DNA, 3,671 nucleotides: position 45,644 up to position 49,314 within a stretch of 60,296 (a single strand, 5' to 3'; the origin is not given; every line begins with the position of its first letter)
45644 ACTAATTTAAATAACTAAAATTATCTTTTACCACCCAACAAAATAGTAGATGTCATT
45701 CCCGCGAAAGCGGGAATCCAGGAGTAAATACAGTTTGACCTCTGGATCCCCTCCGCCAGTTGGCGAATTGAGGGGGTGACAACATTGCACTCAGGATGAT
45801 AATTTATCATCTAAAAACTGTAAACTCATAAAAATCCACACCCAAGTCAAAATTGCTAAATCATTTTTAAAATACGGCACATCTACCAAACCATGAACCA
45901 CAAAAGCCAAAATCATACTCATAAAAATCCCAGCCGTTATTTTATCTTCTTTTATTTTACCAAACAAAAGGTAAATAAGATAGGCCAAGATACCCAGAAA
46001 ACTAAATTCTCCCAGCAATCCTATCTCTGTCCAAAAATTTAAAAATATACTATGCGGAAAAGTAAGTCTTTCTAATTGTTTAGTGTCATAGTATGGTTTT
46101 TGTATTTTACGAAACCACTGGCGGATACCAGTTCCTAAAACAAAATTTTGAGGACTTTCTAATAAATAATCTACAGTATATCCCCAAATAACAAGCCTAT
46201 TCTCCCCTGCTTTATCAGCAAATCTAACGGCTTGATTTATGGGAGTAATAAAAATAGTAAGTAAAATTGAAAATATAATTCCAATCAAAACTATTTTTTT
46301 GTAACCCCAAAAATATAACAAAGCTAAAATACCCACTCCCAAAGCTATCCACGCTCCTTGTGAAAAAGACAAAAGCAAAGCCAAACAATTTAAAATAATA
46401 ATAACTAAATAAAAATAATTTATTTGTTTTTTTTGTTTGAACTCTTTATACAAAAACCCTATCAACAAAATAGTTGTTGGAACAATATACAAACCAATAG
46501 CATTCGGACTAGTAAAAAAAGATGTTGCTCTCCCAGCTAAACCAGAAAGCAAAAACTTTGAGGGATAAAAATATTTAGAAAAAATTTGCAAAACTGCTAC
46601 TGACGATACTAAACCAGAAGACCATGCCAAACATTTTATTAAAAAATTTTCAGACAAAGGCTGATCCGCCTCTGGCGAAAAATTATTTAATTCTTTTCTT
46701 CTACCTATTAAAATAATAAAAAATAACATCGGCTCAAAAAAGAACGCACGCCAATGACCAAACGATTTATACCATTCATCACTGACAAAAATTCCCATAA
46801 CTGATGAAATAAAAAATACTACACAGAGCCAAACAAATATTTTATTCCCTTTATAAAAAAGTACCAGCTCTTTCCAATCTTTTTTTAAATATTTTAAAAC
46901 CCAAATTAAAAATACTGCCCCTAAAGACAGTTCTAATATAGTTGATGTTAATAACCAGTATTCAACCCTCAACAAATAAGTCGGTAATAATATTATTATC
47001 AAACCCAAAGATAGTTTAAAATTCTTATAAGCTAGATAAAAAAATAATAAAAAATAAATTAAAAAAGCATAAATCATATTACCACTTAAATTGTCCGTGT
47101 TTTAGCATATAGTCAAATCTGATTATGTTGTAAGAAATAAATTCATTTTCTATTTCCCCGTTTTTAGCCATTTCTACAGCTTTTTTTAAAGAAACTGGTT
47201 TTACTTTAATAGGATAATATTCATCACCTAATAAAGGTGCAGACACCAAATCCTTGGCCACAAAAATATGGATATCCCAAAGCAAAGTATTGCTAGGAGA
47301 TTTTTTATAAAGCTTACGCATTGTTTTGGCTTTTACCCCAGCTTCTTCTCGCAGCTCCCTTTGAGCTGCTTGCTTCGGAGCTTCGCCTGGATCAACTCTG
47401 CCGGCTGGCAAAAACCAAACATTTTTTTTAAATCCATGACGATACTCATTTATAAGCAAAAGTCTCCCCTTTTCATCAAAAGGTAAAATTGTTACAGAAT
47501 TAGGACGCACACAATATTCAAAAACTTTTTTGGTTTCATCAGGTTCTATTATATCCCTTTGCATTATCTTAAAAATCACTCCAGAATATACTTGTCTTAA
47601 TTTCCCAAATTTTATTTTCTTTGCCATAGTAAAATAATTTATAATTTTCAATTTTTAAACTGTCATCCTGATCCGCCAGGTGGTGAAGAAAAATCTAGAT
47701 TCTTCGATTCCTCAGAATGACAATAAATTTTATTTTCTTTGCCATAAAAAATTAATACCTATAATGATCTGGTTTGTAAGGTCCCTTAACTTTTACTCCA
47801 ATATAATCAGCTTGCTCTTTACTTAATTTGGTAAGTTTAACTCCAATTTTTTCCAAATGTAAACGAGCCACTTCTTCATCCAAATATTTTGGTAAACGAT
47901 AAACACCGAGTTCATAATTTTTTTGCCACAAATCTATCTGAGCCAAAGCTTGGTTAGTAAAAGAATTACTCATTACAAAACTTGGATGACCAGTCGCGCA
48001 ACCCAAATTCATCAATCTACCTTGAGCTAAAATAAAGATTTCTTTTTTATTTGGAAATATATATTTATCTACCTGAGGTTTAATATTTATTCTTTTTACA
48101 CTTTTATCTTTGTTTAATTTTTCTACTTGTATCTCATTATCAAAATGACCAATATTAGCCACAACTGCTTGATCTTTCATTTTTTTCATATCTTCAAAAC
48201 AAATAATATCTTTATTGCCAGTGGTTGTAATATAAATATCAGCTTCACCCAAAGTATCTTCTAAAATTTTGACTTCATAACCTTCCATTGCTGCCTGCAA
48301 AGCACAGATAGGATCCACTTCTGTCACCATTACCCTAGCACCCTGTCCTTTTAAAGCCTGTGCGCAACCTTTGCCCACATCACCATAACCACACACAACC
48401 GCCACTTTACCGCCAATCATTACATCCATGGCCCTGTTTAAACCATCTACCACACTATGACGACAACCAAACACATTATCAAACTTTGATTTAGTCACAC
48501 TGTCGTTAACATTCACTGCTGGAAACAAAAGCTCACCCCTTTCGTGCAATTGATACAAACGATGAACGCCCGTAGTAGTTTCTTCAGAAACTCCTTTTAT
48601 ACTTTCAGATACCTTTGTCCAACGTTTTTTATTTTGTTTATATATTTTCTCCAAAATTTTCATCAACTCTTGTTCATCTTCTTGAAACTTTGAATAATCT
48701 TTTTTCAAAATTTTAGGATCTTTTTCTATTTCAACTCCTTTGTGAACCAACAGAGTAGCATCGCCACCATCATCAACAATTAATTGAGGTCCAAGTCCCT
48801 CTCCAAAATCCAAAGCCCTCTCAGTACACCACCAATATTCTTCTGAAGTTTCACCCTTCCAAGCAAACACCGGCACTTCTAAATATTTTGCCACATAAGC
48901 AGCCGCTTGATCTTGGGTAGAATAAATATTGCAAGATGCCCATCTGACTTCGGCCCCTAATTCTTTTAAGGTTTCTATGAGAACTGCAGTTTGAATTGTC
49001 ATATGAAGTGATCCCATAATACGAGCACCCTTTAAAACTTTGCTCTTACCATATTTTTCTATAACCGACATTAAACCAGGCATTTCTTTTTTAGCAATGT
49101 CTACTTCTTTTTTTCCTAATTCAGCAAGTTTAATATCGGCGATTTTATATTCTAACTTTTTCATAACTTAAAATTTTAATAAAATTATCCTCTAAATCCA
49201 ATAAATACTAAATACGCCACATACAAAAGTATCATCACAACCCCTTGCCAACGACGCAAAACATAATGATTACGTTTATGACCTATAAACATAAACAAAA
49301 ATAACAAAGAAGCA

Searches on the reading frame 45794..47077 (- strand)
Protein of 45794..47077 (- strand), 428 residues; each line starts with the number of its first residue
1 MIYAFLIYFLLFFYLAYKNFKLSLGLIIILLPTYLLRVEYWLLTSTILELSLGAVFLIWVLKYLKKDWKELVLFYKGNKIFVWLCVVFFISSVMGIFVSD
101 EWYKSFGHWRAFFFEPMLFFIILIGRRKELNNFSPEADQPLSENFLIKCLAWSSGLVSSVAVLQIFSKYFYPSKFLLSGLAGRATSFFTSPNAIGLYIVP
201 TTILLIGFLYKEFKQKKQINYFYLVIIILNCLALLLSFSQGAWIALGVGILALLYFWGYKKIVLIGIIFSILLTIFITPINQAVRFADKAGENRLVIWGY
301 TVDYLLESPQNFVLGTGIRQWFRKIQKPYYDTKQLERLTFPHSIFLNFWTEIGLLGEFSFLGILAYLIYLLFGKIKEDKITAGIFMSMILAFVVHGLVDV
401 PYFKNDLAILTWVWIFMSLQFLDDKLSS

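Call 16: search_protein_families(library=ncbifam, proteins=[window:45794-47077:-], max_evalue=0.1)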
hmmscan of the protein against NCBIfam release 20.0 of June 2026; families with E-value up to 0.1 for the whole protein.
window:45794-47077:- (428 aa): 2 families
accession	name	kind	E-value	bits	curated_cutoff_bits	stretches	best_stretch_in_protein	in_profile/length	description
TIGR00947.1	2A73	equivalog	3.7e-08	32.8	366.4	1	181-415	161-416/425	IctB family putative bicarbonate transporter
TIGR04370.1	glyco_rpt_poly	subfamily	0.0001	21.4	40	1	80-316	12-267/396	oligosaccharide repeat unit polymerase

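Call 60: find_related_loci(query=window:45794-47077:-, collection=metagenome_contigs, flank=10000)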
Query window:45794-47077:- (428 aa) in metagenome_contigs; peptide patterns used: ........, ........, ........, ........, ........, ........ (x = any residue, [..] = any of these).
318 stretches matched a pattern; 6 encode a relative of the query (tblastn E <= 1e-3); 6 distinct loci.
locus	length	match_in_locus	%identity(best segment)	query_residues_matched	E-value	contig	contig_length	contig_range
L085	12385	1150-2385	87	1-423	0e+0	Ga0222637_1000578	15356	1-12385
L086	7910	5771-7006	87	1-423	0e+0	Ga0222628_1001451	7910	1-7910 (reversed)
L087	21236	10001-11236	52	1-418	6e-134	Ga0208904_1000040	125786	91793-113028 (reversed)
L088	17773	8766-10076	51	7-418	2e-126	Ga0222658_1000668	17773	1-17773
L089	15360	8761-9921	53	16-413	3e-123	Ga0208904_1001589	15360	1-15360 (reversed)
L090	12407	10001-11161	53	16-413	3e-123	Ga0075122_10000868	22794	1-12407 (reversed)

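Call 73: search_protein_families(library=pfam, proteins=[L085:3440-4540:+], max_evalue=0.1)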
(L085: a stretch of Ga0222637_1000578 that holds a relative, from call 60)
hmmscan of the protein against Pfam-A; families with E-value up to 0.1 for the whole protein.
L085:3440-4540:+ (366 aa): 3 families
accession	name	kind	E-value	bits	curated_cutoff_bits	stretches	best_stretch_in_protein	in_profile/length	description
PF00069.31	Pkinase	-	0.00037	20.4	31.7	1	179-265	67-141/263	Protein kinase domain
PF07028.16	DUF1319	-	0.048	14.3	28.1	0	71-124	38-92/109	Protein of unknown function (DUF1319)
PF07714.23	PK_Tyr_Ser-Thr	-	0.09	12.5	23.1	0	181-272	72-152/258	Protein tyrosine and serine/threonine kinase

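Call 99: search_protein_families(library=padloc, proteins=[L085:3440-4540:+], max_evalue=0.01)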
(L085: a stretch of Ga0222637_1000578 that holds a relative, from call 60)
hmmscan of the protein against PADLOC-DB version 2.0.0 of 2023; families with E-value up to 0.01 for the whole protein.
L085:3440-4540:+ (366 aa): 0 families

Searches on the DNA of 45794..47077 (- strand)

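Call 72: search_rna_families(source=L088, start=10600, end=11400, threshold=evalue, max_evalue=0.01)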
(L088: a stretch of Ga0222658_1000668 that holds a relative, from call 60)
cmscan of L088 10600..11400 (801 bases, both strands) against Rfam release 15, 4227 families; matches with E-value up to 0.01: 3.
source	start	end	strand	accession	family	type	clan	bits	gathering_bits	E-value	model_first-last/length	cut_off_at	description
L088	10845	11083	+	RF00028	Intron_gpI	Intron;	-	77.2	50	8.8e-20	1-253/253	no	Group I catalytic intron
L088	11209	11282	+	RF00005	tRNA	Gene; tRNA;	CL00001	69.3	29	6.2e-15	1-71/71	no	tRNA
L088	10705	10777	+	RF00005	tRNA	Gene; tRNA;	CL00001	69.1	29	7e-15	1-71/71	no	tRNA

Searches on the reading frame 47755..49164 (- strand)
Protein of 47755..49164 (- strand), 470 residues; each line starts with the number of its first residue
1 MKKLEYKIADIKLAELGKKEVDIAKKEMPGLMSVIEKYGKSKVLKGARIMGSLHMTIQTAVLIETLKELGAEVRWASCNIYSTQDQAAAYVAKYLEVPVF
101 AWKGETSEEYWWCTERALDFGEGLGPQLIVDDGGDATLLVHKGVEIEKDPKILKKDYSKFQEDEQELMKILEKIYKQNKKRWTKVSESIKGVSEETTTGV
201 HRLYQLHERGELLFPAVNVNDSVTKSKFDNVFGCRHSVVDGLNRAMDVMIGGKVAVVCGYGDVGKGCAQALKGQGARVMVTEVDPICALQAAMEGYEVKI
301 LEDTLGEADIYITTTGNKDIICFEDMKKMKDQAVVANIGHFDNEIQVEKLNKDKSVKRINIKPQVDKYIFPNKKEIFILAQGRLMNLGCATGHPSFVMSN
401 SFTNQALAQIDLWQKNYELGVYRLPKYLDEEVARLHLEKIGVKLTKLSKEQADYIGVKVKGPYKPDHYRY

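Call 16: search_protein_families(library=ncbifam, proteins=[window:47755-49164:-], max_evalue=0.1)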
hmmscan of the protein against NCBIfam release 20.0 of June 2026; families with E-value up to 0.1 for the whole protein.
window:47755-49164:- (470 aa): 23 families
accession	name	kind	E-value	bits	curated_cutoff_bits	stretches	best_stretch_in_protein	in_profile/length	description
TIGR00936.1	ahcY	equivalog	1.9e-182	606.7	497.6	1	6-462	1-416/416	adenosylhomocysteinase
NF004005.0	PRK05476.2-3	equivalog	5e-125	417.6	275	2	180-455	136-412/418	adenosylhomocysteinase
NF004009.0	PRK05476.3-2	equivalog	3.4e-50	171.2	485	2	187-443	205-460/487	adenosylhomocysteinase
NF004010.0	PRK05476.3-3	equivalog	3.5e-49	167.9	512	2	185-455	143-423/432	adenosylhomocysteinase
NF004008.0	PRK05476.3-1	equivalog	5.6e-21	75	440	1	192-430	97-316/326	adenosylhomocysteinase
TIGR02853.1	spore_dpaA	equivalog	3.9e-06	26.3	319.65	1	246-337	145-238/287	dipicolinic acid synthetase subunit A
NF006162.0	PRK08306.1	equivalog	7.6e-05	22.2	261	1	245-337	147-241/297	dipicolinate synthase subunit DpsA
NF004017.0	PRK05479.1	equivalog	0.00019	20.3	336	1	247-313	13-79/337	ketol-acid reductoisomerase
NF006263.0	PRK08410.1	equivalog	0.00049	19.6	389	1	241-340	135-233/311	D-2-hydroxyacid dehydrogenase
NF005224.0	PRK06720.1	equivalog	0.0035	17.3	207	1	243-294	7-58/169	hypothetical protein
NF009714.1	PRK13243.1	equivalog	0.0049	16.3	455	1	248-339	146-240/332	glyoxylate reductase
NF005559.1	PRK07231.1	subfamily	0.0089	15.5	215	1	251-293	3-46/249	glucose 1-dehydrogenase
NF006409.0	PRK08655.1-3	equivalog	0.011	15.3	310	1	253-313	2-63/290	prephenate dehydrogenase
NF004845.0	PRK06196.1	subfamily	0.018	14.3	414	1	246-302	19-80/320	oxidoreductase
NF009468.0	PRK12826.1-4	equivalog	0.04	13.6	318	0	251-306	6-66/256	SDR family oxidoreductase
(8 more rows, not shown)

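Call 17: find_related_loci(query=window:47755-49164:-, collection=genome_contigs, flank=10000)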
Query window:47755-49164:- (470 aa) in genome_contigs; peptide patterns used: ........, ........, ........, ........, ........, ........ (x = any residue, [..] = any of these).
600 stretches matched a pattern (row limit reached: there are more); 596 encode a relative of the query (tblastn E <= 1e-3); the best 80 are kept; 80 distinct loci.
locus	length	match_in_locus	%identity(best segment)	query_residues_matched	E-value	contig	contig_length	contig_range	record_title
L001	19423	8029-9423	76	5-470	0e+0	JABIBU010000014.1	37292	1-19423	MAG: Candidatus Magasanikbacteria bacterium isolate SI048_bin34 k141_153914, whole genome shotgun sequence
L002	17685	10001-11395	73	5-470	0e+0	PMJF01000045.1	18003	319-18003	MAG: Candidatus Moraniibacteriota bacterium isolate fen_1326 73.20120600_E3D.118_contig_81789, whole genome shotgun sequ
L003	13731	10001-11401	74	3-470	0e+0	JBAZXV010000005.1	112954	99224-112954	MAG: Parcubacteria group bacterium isolate SO_2017_GW1_64 NODE_1178_length_112954_cov_1.579294_OW334_2017, whole genome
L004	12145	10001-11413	72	3-470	0e+0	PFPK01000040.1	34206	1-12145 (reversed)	MAG: Candidatus Magasanikbacteria bacterium CG_4_10_14_0_2_um_filter_37_12 CG_4_10_14_0.2_scaffold_352_c, whole genome s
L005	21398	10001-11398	71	4-470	0e+0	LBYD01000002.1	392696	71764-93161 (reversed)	MAG: Candidatus Moranbacteria bacterium GW2011_GWC2_40_12 UT79_C0002, whole genome shotgun sequence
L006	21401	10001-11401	72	1-470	0e+0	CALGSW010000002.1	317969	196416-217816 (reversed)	MAG TPA_asm: uncultured Bacteroidetes bacterium isolate SRR3330203_bin.140_CONCOCT_v1.1_MAG genome assembly, contig: ERZ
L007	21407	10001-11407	69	1-470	0e+0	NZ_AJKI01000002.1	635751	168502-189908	Marinilabilia salmonicolor JCM 21150 Contig2, whole genome shotgun sequence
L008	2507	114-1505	72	4-470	0e+0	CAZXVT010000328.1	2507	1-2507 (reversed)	MAG TPA_asm: uncultured Maribellus sp. isolate binchicken_co269_73 genome assembly, contig: NODE_44540_length_2507_cov_9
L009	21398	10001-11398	71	2-470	0e+0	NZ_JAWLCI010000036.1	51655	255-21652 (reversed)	MAG: Mariniphaga sp. isolate 15dZY3.bin.39 NODE_980_length_51655_cov_67.585325, whole genome shotgun sequence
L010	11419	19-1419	71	6-470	0e+0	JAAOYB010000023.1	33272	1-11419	Candidatus Woesearchaeota archaeon isolate DPANNHV_H2.bin.12 k83_694476, whole genome shotgun sequence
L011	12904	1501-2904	71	2-470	0e+0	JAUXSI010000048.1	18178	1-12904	MAG: Candidatus Moraniibacteriota bacterium isolate C12_metabat.bin.56 C12_k141_618387, whole genome shotgun sequence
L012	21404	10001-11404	70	2-470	0e+0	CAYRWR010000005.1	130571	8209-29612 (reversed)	MAG TPA_asm: uncultured Brevinematales bacterium isolate SRP304446_co1_123 genome assembly, contig: NODE_48_length_13057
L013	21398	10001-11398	68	2-470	0e+0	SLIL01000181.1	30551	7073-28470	MAG: Bacteroidales bacterium isolate CSSed165cm_199 CSSed16-5cm-2367, whole genome shotgun sequence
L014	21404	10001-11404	71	2-470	0e+0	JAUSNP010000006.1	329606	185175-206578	MAG: Candidatus Moraniibacteriota bacterium isolate E19_metabat.bin.91 E19_k141_503813, whole genome shotgun sequence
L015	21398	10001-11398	69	2-470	0e+0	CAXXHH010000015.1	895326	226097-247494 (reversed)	MAG: Prolixibacteraceae bacterium isolate 9dafeae9-995d-4582-b1cb-baaad5d3516c genome assembly, contig: contig_15, whole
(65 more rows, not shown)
